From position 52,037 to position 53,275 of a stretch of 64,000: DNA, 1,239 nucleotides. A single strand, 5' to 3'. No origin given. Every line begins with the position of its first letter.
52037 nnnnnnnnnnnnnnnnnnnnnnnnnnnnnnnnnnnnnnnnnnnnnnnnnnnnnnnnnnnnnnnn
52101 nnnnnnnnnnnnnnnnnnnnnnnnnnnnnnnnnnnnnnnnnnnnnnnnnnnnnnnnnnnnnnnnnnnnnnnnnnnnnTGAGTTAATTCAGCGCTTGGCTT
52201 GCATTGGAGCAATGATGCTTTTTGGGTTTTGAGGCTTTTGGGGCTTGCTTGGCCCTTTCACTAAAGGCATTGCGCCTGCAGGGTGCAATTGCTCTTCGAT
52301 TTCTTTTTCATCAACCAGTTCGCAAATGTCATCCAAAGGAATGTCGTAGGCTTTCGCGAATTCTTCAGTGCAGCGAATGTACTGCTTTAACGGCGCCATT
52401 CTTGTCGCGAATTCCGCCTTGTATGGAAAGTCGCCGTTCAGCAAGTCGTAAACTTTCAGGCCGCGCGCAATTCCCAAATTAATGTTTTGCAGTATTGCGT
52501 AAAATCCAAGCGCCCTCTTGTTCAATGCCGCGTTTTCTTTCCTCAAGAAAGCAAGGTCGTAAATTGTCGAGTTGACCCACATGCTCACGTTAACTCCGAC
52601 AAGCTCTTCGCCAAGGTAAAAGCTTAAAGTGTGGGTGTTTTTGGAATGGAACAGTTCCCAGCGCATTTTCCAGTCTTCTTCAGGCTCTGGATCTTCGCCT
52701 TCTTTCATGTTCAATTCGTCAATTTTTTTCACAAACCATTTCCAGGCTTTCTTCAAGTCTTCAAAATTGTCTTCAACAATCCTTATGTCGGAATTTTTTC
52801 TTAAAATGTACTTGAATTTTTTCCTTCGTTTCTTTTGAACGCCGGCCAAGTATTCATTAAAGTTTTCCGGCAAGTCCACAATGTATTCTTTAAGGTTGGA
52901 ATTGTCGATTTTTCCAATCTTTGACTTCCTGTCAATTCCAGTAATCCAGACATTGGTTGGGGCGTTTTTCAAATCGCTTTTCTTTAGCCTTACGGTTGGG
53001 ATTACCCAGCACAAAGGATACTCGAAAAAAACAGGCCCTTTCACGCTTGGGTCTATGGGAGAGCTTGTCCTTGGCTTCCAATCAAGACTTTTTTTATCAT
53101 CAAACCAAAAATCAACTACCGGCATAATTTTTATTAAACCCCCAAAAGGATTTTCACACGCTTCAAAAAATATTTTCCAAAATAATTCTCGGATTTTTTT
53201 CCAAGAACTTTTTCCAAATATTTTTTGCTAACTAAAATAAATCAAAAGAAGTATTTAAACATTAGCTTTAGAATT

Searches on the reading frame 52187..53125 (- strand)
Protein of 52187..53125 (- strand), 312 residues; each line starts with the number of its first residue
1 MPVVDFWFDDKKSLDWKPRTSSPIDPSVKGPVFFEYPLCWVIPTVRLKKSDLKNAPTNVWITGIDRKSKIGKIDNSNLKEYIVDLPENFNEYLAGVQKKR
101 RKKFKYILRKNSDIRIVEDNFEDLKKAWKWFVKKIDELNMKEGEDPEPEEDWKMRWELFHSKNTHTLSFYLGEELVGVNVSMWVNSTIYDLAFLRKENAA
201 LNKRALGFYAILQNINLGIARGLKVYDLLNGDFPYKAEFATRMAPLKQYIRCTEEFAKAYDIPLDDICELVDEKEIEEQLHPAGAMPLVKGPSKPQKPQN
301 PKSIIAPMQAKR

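Call 71: search_protein_families(library=pfam, proteins=[window:52187-53125:-], max_evalue=0.00001)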
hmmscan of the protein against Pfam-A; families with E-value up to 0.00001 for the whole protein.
window:52187-53125:- (312 aa): 1 family
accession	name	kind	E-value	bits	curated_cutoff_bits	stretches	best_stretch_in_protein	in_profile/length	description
PF13480.13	Acetyltransf_6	-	6.7e-08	33.2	22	1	98-236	1-142/143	Acetyltransferase (GNAT) domain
